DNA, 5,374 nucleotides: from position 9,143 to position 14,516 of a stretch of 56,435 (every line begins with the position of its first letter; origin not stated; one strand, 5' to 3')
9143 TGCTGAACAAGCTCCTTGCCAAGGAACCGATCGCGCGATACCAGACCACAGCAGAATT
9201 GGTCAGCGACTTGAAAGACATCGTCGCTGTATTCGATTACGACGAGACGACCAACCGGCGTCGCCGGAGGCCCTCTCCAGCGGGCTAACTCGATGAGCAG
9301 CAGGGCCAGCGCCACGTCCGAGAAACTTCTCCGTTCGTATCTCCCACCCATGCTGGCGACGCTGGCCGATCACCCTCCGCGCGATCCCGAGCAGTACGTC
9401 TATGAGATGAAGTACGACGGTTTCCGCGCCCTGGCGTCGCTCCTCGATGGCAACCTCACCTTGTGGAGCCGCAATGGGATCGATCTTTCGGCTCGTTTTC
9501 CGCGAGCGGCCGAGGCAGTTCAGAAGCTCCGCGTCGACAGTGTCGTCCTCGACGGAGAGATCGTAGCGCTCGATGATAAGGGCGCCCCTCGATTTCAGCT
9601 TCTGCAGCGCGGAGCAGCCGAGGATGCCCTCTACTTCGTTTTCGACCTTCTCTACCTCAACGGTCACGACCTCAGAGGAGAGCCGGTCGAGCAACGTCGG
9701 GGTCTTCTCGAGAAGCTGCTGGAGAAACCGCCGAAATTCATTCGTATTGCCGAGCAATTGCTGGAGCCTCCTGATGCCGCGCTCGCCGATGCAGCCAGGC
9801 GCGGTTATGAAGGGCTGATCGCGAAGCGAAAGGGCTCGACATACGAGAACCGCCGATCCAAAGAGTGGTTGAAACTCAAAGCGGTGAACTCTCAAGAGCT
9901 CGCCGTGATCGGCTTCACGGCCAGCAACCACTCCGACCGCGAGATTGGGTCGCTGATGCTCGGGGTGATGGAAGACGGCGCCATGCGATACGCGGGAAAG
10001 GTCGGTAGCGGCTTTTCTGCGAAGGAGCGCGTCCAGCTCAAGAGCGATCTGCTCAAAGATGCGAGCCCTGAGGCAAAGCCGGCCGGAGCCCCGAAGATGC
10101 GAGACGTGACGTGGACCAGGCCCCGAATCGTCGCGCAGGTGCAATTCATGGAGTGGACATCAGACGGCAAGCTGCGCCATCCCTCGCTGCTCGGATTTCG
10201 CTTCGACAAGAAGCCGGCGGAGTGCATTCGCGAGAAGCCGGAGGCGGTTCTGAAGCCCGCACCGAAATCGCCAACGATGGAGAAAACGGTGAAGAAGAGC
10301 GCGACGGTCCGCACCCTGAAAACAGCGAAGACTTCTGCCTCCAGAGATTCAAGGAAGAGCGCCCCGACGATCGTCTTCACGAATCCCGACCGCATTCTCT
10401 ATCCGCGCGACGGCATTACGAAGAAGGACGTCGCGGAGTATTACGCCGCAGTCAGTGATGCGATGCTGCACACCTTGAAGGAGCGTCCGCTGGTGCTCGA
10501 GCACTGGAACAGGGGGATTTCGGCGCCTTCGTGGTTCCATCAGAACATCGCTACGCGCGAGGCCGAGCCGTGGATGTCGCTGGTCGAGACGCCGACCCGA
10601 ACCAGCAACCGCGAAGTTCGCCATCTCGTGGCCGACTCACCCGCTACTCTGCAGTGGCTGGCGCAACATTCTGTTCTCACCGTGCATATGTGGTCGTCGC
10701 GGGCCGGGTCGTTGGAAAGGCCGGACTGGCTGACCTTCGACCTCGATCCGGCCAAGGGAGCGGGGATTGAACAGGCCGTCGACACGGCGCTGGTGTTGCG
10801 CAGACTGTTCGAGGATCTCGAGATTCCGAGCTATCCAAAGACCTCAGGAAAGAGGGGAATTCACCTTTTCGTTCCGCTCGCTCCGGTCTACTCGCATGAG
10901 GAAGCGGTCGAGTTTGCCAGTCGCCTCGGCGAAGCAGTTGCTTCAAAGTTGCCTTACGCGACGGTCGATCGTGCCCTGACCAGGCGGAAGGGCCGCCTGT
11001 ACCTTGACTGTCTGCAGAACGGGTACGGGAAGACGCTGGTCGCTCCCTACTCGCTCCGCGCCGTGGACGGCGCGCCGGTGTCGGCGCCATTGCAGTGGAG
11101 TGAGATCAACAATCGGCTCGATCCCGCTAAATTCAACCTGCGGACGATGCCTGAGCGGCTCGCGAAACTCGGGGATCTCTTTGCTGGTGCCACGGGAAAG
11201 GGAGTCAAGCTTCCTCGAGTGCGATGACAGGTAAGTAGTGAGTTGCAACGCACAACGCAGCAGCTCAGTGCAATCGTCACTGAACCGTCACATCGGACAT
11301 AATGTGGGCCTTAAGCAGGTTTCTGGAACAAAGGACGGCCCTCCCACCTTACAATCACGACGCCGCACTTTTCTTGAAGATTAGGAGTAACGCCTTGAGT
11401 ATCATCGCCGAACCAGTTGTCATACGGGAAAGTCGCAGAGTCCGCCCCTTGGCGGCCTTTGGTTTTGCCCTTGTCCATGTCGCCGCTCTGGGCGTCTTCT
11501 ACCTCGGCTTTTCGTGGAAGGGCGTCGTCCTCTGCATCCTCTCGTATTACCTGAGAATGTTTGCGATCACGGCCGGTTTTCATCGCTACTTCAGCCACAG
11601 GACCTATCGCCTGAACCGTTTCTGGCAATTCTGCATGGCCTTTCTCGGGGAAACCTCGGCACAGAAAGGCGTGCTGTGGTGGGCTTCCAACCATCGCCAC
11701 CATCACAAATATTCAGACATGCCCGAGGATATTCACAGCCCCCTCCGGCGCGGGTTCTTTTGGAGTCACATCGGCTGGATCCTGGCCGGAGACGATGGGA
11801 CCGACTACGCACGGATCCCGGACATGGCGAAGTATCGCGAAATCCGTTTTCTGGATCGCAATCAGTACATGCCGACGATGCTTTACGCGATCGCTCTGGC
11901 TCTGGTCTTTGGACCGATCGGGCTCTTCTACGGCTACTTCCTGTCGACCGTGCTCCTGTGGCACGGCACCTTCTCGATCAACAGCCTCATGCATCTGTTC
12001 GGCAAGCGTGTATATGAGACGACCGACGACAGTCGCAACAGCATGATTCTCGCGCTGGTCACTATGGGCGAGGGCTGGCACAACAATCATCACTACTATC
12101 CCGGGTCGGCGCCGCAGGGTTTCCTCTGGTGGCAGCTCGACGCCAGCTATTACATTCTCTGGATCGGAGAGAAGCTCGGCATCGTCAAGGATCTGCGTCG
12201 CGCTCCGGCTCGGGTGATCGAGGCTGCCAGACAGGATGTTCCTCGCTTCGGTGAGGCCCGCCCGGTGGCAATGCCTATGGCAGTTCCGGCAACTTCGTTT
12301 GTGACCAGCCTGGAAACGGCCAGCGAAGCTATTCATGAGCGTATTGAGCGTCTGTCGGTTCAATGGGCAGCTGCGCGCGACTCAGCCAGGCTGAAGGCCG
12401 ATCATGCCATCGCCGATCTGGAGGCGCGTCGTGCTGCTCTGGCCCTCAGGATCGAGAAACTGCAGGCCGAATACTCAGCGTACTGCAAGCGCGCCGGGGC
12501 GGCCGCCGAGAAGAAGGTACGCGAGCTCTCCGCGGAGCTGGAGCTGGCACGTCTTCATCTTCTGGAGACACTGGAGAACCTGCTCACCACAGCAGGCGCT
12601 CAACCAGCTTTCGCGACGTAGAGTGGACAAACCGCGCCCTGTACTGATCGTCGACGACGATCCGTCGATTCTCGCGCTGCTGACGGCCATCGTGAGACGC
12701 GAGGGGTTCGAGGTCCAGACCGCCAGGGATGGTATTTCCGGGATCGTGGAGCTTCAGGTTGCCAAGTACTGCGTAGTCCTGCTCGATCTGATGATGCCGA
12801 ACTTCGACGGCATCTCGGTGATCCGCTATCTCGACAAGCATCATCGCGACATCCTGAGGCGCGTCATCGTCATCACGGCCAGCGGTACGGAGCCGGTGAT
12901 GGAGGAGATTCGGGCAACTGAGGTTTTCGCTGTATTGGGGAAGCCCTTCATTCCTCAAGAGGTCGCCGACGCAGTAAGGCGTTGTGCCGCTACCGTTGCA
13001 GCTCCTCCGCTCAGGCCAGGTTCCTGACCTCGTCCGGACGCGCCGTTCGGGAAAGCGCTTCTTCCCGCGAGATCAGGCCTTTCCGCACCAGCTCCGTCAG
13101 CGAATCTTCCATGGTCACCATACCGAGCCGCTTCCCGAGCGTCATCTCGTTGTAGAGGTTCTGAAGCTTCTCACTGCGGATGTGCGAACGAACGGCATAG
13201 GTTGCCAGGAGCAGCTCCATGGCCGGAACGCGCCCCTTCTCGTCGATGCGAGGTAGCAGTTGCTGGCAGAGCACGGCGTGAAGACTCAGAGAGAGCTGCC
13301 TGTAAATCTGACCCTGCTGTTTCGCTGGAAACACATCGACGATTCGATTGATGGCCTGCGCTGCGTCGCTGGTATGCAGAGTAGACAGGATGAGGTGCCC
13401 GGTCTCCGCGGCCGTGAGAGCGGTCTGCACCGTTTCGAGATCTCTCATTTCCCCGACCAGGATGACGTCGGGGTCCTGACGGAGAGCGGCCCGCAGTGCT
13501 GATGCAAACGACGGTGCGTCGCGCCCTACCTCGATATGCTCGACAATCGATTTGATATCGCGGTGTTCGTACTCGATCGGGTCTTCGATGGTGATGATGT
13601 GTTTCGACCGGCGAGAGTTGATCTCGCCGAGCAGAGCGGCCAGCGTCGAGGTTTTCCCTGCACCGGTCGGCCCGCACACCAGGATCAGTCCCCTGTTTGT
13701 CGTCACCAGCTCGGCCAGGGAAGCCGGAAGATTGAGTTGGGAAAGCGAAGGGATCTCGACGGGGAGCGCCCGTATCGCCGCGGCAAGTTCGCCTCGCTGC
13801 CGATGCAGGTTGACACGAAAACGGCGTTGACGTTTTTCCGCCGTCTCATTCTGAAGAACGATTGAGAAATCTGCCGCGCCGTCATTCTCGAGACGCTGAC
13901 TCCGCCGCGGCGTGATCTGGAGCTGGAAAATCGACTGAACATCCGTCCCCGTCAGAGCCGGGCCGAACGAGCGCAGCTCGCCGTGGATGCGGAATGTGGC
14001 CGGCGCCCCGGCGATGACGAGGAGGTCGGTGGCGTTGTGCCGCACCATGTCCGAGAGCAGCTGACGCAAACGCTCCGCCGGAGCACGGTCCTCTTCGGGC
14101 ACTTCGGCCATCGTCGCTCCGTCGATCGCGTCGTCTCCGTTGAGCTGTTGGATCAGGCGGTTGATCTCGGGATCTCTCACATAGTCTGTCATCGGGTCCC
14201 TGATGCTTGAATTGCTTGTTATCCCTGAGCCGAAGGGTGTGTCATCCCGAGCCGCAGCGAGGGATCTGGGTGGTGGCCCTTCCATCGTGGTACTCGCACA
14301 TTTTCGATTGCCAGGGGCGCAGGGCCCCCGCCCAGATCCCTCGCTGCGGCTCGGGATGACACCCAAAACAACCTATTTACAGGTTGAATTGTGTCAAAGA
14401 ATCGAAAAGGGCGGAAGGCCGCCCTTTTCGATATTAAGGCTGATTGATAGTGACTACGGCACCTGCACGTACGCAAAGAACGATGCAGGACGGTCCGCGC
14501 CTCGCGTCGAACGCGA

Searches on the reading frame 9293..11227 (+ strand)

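Call 29: search_protein_families(library=pfam, proteins=[window:9293-11227:+], max_evalue=0.0001)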
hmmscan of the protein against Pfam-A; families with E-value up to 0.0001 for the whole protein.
window:9293-11227:+ (644 aa): 4 families
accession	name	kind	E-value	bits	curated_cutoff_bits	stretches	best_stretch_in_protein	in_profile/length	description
PF21686.3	LigD_Prim-Pol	-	6.1e-78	262.3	27.4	1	376-630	1-254/254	LigD, primase-polymerase domain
PF01068.26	DNA_ligase_A_M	-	1.3e-31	110.3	26.2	1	19-196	1-204/204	ATP dependent DNA ligase domain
PF04679.21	DNA_ligase_A_C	-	2.8e-23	82.6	27.5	1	216-306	3-94/94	ATP dependent DNA ligase C terminal region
PF01896.25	DNA_primase_S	-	8.8e-06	26.6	26.8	1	482-602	1-163/163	DNA primase small subunit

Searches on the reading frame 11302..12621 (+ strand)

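Call 29: search_protein_families(library=pfam, proteins=[window:11302-12621:+], max_evalue=0.0001)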
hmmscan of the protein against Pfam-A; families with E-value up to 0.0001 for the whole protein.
window:11302-12621:+ (439 aa): 1 family
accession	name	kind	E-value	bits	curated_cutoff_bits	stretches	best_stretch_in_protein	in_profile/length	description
PF00487.30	FA_desaturase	-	1.8e-20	74.2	29.7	1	71-282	2-234/253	Fatty acid desaturase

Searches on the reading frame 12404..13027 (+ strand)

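Call 24: search_protein_families(library=pfam, proteins=[window:12404-13027:+], max_evalue=0.01)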
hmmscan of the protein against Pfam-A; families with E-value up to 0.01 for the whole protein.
window:12404-13027:+ (207 aa): 1 family
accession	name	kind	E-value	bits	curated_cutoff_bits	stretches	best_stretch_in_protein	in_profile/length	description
PF00072.30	Response_reg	-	5.4e-21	75.3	30.2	1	80-191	1-110/111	Response regulator receiver domain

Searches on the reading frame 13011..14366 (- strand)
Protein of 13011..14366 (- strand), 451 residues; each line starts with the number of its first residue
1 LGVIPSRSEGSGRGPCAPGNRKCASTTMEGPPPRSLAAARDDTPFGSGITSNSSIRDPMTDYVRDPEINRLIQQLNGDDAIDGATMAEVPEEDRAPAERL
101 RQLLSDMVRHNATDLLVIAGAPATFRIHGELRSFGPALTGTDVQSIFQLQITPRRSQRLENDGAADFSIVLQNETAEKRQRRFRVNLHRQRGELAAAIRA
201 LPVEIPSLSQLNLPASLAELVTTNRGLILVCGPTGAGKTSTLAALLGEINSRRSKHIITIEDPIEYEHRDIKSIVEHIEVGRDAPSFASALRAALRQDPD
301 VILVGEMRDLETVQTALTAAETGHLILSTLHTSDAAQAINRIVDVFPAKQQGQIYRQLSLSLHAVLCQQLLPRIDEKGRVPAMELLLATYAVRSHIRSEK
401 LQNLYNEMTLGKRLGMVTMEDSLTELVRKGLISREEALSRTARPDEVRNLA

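Call 24: search_protein_families(library=pfam, proteins=[window:13011-14366:-], max_evalue=0.01)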
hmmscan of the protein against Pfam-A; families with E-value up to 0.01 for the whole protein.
window:13011-14366:- (451 aa): 9 families
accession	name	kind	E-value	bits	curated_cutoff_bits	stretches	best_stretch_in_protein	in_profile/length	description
PF00437.27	T2SSE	-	1.9e-49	168.8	24.9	1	92-388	3-288/370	Type II/IV secretion system protein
PF13401.12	AAA_22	-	1.9e-06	28.7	27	1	224-310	4-96/130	AAA domain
PF13191.12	AAA_16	-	1.4e-05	26.1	32.6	1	221-324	19-132/167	AAA ATPase domain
PF13476.12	AAA_23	-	0.00097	20.3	27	1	224-245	18-39/201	AAA domain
PF06414.18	Zeta_toxin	-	0.0012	18.8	22.3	1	227-277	18-67/199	Zeta toxin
PF00004.35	AAA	-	0.0033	18.3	21.2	0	228-310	1-69/131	ATPase family associated with various cellular activities (AAA)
PF00005.33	ABC_tran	-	0.0039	18.2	25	0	228-292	14-75/137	ABC transporter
PF25199.1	nSTAND_NTPase5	-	0.005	17.1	34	0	219-277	35-93/145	Novel STAND NTPase 5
PF12775.13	AAA_7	-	0.0089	16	25.8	0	217-253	25-61/181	P-loop containing dynein motor region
